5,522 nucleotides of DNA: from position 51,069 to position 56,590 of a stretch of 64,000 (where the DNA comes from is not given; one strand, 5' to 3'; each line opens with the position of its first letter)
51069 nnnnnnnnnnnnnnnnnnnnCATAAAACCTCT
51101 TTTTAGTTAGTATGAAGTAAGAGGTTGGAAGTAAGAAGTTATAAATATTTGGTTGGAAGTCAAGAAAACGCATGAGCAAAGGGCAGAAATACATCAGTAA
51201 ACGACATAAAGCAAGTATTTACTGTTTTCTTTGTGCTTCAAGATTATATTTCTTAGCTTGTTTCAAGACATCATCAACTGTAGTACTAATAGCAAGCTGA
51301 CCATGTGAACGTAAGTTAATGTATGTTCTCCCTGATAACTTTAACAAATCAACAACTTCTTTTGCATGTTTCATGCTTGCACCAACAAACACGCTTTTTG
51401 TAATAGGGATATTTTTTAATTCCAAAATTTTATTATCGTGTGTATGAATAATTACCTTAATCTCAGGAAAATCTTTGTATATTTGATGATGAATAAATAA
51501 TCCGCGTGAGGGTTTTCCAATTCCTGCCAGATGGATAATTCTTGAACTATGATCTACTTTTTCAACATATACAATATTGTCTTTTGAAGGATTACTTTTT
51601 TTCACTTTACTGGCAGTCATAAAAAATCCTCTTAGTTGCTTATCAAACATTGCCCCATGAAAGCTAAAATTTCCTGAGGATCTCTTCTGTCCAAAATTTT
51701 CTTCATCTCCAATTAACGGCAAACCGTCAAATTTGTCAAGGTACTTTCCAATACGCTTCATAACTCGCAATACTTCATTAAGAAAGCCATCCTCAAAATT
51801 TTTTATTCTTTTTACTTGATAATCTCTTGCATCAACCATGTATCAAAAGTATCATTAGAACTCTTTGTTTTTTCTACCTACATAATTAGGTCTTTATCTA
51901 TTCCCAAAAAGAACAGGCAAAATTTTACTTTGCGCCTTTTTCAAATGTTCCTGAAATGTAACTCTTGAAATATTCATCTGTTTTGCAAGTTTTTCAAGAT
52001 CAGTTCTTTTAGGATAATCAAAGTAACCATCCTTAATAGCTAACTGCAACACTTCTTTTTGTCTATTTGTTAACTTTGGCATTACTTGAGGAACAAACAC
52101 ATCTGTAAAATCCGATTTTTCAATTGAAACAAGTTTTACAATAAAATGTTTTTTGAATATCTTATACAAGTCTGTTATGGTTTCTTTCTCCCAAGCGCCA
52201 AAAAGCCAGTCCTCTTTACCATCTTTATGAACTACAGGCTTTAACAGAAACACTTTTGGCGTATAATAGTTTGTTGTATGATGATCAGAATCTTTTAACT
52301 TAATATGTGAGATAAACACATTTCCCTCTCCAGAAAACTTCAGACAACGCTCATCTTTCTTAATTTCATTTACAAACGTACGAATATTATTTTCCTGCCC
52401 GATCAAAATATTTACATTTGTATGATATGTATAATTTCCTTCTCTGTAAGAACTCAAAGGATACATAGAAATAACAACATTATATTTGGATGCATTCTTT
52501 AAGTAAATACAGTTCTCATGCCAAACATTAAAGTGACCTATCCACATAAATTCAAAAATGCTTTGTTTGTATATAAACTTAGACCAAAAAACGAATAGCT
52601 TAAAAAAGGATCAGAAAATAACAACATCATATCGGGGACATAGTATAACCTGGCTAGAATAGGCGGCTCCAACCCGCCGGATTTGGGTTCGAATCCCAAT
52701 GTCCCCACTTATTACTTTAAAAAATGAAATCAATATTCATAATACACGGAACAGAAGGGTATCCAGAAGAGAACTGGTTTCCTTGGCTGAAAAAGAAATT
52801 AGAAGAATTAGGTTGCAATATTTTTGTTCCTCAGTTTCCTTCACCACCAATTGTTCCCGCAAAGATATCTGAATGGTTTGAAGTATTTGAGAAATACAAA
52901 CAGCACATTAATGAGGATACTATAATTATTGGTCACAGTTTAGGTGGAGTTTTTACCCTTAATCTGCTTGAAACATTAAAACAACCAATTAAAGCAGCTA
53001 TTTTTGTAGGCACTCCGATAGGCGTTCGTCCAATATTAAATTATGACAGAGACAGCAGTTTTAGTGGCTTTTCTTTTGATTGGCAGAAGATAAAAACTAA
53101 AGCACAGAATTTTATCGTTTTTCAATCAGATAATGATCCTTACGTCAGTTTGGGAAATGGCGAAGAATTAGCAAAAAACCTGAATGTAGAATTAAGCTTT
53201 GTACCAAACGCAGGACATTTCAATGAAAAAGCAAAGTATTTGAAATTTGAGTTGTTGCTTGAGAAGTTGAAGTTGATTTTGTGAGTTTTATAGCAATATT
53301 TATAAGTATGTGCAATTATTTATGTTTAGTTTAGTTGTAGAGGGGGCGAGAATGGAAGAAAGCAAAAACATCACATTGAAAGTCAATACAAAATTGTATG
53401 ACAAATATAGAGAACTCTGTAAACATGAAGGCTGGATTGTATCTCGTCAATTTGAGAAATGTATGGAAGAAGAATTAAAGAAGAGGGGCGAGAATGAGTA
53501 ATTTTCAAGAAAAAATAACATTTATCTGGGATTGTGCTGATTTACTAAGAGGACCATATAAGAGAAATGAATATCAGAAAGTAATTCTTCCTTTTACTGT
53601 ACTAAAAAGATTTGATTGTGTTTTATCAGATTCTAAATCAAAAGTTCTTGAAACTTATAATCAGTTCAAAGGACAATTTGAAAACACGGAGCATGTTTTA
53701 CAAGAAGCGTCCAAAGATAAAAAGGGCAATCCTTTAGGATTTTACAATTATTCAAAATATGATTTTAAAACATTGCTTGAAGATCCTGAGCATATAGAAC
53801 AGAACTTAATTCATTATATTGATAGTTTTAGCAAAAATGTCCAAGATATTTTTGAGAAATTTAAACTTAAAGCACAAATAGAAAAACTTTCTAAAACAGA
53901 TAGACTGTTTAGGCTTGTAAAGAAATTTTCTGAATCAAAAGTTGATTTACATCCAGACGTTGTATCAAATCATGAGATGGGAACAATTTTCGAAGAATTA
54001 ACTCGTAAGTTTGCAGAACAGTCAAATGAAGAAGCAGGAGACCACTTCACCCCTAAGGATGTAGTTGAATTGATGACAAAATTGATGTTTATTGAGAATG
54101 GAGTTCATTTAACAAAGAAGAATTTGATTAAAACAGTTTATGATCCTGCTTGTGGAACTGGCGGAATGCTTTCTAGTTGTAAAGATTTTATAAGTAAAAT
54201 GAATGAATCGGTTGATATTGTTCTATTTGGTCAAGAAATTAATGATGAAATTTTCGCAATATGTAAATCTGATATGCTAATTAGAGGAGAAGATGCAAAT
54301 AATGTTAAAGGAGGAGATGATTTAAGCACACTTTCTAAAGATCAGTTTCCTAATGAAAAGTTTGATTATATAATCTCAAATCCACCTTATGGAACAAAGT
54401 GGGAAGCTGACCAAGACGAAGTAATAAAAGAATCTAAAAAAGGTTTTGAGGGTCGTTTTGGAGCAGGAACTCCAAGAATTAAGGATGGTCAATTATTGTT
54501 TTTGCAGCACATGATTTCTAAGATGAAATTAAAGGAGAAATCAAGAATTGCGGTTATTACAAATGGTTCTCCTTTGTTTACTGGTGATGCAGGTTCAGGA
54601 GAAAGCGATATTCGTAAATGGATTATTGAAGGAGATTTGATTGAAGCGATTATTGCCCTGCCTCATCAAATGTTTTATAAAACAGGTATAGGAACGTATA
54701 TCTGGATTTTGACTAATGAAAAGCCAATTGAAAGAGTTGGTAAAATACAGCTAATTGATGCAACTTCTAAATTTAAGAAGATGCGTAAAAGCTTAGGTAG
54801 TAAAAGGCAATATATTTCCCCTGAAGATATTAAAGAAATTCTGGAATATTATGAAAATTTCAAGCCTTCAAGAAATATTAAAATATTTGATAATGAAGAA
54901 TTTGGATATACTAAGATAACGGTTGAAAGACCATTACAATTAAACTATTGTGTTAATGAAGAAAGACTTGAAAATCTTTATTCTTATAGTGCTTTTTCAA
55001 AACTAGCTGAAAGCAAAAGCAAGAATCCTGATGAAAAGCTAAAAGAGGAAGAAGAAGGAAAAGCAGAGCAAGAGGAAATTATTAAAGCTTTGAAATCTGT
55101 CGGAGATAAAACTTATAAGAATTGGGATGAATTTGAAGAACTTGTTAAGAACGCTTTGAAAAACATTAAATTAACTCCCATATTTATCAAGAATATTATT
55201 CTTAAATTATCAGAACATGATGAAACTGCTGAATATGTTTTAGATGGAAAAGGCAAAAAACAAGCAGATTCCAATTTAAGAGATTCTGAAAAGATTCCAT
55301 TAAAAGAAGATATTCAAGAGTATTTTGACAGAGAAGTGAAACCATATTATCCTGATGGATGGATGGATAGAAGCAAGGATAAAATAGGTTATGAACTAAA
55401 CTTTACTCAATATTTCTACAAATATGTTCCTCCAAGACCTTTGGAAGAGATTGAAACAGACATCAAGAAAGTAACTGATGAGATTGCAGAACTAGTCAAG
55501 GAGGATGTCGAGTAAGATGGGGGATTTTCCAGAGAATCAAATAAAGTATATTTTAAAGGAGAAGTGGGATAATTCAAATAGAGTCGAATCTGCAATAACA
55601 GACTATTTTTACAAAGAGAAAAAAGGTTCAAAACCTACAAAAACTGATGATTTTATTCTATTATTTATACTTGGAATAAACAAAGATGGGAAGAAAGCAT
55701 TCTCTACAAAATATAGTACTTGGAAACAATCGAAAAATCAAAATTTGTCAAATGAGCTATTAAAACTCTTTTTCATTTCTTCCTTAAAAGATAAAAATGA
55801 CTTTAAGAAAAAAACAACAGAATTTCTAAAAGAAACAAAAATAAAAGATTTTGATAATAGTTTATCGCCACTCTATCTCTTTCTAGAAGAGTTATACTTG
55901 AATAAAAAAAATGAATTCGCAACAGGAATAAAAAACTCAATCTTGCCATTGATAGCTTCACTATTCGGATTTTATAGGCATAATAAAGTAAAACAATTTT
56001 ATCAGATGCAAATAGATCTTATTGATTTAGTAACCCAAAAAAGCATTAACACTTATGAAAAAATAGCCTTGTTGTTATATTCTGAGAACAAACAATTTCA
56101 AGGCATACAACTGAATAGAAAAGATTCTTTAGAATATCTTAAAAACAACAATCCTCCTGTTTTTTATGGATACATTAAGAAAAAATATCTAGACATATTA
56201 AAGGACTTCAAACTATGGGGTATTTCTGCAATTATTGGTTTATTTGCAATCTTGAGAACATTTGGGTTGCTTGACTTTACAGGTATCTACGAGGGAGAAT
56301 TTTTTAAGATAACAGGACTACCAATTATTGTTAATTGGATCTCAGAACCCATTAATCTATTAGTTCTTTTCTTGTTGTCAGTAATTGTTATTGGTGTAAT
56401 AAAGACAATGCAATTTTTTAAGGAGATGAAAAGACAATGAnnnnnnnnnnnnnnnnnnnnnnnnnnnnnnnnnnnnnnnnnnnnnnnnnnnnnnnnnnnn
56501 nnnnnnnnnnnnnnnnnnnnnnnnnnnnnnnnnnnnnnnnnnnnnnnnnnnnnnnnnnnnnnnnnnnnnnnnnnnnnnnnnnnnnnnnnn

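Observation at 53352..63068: A type I R-M operon carries three embedded genes of unknown function (X1, X2, X3), two of them membrane proteins. This is a candidate novel defense module piggybacking on hsdMSR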

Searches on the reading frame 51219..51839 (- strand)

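Call 99: search_protein_families(library=pfam, proteins=[window:51219-51839:-], max_evalue=0.01)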
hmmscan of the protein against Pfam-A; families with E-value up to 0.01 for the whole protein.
window:51219-51839:- (206 aa): 1 family
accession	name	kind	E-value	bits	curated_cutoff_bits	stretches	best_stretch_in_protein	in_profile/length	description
PF00596.27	Aldolase_II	-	1.1e-12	48.6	22.2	1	54-135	19-92/183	Class II Aldolase and Adducin N-terminal domain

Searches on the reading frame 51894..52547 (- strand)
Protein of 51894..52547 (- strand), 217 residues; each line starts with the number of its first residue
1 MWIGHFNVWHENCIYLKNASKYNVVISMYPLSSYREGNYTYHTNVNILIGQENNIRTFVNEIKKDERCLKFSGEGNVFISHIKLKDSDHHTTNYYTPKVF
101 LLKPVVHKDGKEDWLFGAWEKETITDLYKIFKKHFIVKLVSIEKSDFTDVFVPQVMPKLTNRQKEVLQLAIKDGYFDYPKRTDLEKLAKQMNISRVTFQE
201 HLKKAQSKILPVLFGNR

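Call 99: search_protein_families(library=pfam, proteins=[window:51894-52547:-], max_evalue=0.01)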
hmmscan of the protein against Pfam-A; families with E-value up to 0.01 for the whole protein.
window:51894-52547:- (217 aa): 3 families
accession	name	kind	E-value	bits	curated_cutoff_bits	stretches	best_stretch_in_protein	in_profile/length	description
PF04967.18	HTH_10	-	3.4e-22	78.5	23.1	1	159-210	1-52/53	HTH DNA binding domain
PF00196.25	GerE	-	0.0056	16.7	23.5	0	158-172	2-16/57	Bacterial regulatory proteins, luxR family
PF04545.22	Sigma70_r4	-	0.0057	16.6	24.1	1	156-206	2-45/50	Sigma-70, region 4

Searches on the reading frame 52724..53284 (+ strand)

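Call 99: search_protein_families(library=pfam, proteins=[window:52724-53284:+], max_evalue=0.01)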
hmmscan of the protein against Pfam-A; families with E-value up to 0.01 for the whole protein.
window:52724-53284:+ (186 aa): 5 families
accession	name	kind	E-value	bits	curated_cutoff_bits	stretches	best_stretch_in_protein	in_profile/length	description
PF06821.19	Ser_hydrolase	-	6.8e-22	78.6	22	1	5-179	2-167/172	Serine hydrolase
PF00561.26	Abhydrolase_1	-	1.1e-09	38.8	25.8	1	6-120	5-122/245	alpha/beta hydrolase fold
PF12146.15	Hydrolase_4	-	1.6e-05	24.8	27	1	59-104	71-116/239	Serine aminopeptidase, S33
PF12697.13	Abhydrolase_6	-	0.00018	22.7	26.3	1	6-100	3-97/217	Alpha/beta hydrolase family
PF07819.20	PGAP1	-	0.0017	18.6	24.3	1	58-110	85-141/233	PGAP1-like alpha/beta domain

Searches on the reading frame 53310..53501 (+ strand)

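Call 3: search_protein_families(library=pfam, proteins=[window:53310-53501:+], max_evalue=1)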
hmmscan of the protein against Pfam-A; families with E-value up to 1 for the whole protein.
window:53310-53501:+ (63 aa): 4 families
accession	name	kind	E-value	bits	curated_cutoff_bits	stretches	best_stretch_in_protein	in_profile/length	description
PF10723.15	RepB-RCR_reg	-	0.013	15.8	21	1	18-59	39-80/81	Replication regulatory protein RepB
PF17290.8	Arena_ncap_C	-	0.043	13.6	27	1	18-55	125-162/181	Arenavirus nucleocapsid C-terminal domain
PF09079.17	Cdc6_C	-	0.056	13.9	25.1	1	2-42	11-47/96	CDC6, C terminal winged helix domain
PF03288.22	Pox_D5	-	0.079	13.9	21.4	1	4-58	9-59/86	Poxvirus D5 protein-like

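Call 4: search_protein_families(library=padloc, proteins=[window:53310-53501:+], max_evalue=1)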
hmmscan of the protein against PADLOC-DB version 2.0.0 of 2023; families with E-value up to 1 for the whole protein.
window:53310-53501:+ (63 aa): 0 families

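Call 5: search_protein_families(library=ncbifam, proteins=[window:53310-53501:+], max_evalue=1)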
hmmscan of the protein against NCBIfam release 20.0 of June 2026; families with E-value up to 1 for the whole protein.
window:53310-53501:+ (63 aa): 2 families
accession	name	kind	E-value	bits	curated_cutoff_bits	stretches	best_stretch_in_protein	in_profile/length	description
NF010256.0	PRK13702.1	subfamily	0.027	14.5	87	1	16-60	39-83/85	replication regulatory protein RepA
NF008671.0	PRK11675.1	equivalog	0.058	13.8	62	1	17-59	49-91/95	LexA regulated protein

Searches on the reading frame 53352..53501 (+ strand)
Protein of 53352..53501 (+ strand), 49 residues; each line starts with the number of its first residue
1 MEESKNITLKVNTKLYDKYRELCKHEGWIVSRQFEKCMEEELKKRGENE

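Call 111: search_protein_families(library=phrogs, proteins=[window:53352-53501:+], max_evalue=0.01)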
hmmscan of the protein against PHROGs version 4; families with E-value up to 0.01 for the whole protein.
window:53352-53501:+ (49 aa): 1 family
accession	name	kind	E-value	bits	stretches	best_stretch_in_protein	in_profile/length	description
phrog_582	-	transcription regulation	0.0083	17.4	1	2-47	55-100/105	Arc-like repressor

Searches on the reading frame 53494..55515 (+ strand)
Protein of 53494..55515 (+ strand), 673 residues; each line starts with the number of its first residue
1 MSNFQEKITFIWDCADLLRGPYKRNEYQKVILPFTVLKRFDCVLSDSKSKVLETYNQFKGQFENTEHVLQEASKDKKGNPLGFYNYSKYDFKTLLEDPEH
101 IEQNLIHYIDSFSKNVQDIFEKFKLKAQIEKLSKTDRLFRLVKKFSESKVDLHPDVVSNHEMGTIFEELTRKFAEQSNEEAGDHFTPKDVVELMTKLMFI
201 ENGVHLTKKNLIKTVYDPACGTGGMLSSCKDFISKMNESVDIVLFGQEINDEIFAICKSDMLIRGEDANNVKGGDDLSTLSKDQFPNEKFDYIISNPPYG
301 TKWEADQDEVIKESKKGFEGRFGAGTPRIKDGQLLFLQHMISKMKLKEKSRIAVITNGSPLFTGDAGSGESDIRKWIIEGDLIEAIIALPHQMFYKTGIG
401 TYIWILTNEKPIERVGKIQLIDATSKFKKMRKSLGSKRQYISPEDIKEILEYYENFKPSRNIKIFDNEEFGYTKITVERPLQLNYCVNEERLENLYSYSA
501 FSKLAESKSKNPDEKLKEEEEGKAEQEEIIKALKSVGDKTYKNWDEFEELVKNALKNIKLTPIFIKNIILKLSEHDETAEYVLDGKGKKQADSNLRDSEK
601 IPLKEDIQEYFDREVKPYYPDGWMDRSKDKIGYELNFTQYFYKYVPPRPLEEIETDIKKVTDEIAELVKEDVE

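Call 3: search_protein_families(library=pfam, proteins=[window:53494-55515:+], max_evalue=1)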
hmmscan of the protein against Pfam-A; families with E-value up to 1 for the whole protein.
window:53494-55515:+ (673 aa): 9 families
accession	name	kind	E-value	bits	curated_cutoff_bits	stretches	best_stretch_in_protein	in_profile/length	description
PF02384.22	N6_Mtase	-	1.5e-63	215.4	20.4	1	159-458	3-277/311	N-6 DNA Methylase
PF12161.14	HsdM_N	-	1.8e-23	84.1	24.5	1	10-145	4-135/135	HsdM N-terminal domain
PF07669.17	Eco57I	-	1.8e-08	35.1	25.3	1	274-394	55-171/171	Eco57I restriction-modification methylase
PF01170.24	UPF0020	-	0.00042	20.5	22.3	1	214-306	31-138/197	RMKL-like, methyltransferase domain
PF14075.11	UBN_AB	-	0.0039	17.3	25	1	599-626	179-206/211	Ubinuclein conserved middle domain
PF13847.12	Methyltransf_31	-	0.0051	16.9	27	1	213-328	5-113/145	Methyltransferase domain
PF05175.20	MTS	-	0.014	15.5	23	1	208-305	29-114/170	Methyltransferase small domain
PF11599.14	AviRa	-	0.078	12.9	25.7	0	205-258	45-94/232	RRNA methyltransferase AviRa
PF01846.25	FF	-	0.23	12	22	0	421-456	15-50/50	FF domain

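Call 4: search_protein_families(library=padloc, proteins=[window:53494-55515:+], max_evalue=1)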
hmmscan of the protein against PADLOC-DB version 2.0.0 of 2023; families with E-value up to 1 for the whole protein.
window:53494-55515:+ (673 aa): 35 families (the best 25 are shown)
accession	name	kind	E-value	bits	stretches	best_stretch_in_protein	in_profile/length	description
PDLC03029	MTase_I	-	3.7e-268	889.4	1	2-670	4-658/661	Type I methyltransferase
PDLC03031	MTase_I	-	1e-52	177.4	1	10-466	11-467/834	Type I methyltransferase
PDLC03022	MTase_I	-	8.9e-52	174.5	1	9-455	8-445/857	Type I methyltransferase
PDLC03027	MTase_I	-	6.4e-44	148.6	1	134-429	111-387/810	Type I methyltransferase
PDLC03019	MTase_I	-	1.4e-38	130.8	1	11-486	12-451/932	Type I methyltransferase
PDLC03035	MTase_I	-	6.4e-37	125.4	1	10-434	13-413/653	Type I methyltransferase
PDLC03021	MTase_I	-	5.7e-35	119.1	1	68-549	52-487/491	Type I methyltransferase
PDLC03038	MTase_I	-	1.8e-34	116.8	1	6-457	8-424/896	Type I methyltransferase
PDLC03039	MTase_I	-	3.3e-32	109.5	1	9-456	9-421/708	Type I methyltransferase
PDLC03026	MTase_I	-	5e-31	106.4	1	100-524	70-446/487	Type I methyltransferase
PDLC03032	MTase_I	-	4.6e-29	99.1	1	135-430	112-390/1001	Type I methyltransferase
PDLC03240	MTase_II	-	5.6e-29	99.3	1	12-485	13-458/511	Type II methyltransferase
PDLC04134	mad2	-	1.5e-28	97.9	1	81-459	184-490/492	mads_2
PDLC03028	MTase_I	-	3.9e-27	92.7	1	9-432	731-1143/1236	Type I methyltransferase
PDLC03033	MTase_I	-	1.5e-26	91.5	1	119-461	141-469/541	Type I methyltransferase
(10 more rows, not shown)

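Call 5: search_protein_families(library=ncbifam, proteins=[window:53494-55515:+], max_evalue=1)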
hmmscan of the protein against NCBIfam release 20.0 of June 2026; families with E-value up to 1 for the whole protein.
window:53494-55515:+ (673 aa): 6 families
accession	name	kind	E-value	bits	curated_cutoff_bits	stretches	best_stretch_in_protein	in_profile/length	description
TIGR00497.1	hsdM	equivalog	1.9e-34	119.3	242.75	1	116-462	132-464/515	type I restriction-modification system subunit M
NF047738.1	antiphage_MADS2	equivalog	4.1e-11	41.9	720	2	163-236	295-356/654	methylation-associated defense system DNA methyltransferase MAD2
TIGR03534.1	RF_mod_PrmC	equivalog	1.4e-05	24.7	199.1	1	200-301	77-168/253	peptide chain release factor N(5)-glutamine methyltransferase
TIGR00536.1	hemK_fam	subfamily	0.0086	15.2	115.5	1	284-315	177-210/286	HemK family protein methyltransferase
TIGR01353.1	dGTP_triPase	subfamily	0.015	14.9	152.35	1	90-196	251-357/389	dGTP triphosphohydrolase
TIGR01177.1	TIGR01177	hypoth_equivalog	0.071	12.4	316.55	1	206-308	177-267/330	TIGR01177 family methyltransferase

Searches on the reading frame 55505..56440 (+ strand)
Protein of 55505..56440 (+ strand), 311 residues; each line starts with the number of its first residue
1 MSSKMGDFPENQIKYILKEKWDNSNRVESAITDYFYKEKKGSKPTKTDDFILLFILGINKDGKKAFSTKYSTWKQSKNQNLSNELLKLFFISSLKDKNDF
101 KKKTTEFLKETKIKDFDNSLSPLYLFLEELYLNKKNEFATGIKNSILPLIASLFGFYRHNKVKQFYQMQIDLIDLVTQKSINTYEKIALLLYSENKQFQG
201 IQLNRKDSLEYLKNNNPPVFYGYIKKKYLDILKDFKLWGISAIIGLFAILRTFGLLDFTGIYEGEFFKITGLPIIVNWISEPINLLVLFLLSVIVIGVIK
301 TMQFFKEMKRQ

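Call 3: search_protein_families(library=pfam, proteins=[window:55505-56440:+], max_evalue=1)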
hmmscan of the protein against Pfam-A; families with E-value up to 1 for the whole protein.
window:55505-56440:+ (311 aa): 0 families

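Call 4: search_protein_families(library=padloc, proteins=[window:55505-56440:+], max_evalue=1)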
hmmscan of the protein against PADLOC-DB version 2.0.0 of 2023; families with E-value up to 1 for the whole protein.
window:55505-56440:+ (311 aa): 0 families

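Call 5: search_protein_families(library=ncbifam, proteins=[window:55505-56440:+], max_evalue=1)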
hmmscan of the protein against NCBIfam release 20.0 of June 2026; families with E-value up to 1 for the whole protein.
window:55505-56440:+ (311 aa): 1 family
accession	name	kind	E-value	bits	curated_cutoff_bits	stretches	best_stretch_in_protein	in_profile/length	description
NF006363.0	PRK08582.1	equivalog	0.077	13.2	171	1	49-112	54-118/140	S1 domain-containing RNA-binding protein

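Call 7: search_solved_structures(query=window:55505-56440:+, max_evalue=10)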
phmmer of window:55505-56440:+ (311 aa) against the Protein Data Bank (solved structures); distinct sequences matched with E-value up to 10: 0.

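Call 19: find_homologous_proteins(query=window:55505-56440:+)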
Query window:55505-56440:+ (311 aa): 9 proteins with E <= 0.001 among 3741 candidates.
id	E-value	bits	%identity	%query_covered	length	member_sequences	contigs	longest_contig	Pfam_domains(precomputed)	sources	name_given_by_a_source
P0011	1.8e-194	663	100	99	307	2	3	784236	-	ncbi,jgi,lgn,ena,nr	ncbi:hypothetical protein COV18_02215 [Candidatus Woesearchaeota archaeon CG10_big_fil_rev_8_21_14_0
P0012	8.8e-142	490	71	99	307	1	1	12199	-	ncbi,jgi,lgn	ncbi:MAG: hypothetical protein WC254_03525 [Candidatus Woesearchaeota archaeon]|jgi:hypothetical pro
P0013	1.4e-102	361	58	99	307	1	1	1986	-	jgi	jgi:hypothetical protein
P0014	1.9e-100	354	55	99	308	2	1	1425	-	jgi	jgi:hypothetical protein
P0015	7.9e-87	310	63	75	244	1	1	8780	-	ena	-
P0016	5.8e-76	274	48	99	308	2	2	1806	-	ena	-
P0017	2.2e-74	269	48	99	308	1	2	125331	-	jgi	-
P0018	1.9e-70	256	47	96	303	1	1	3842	-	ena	-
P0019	1.3e-65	240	44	95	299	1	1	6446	-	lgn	-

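Call 111: search_protein_families(library=phrogs, proteins=[window:55517-56440:+], max_evalue=0.01)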
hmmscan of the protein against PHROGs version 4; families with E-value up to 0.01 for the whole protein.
window:55517-56440:+ (307 aa): 0 families
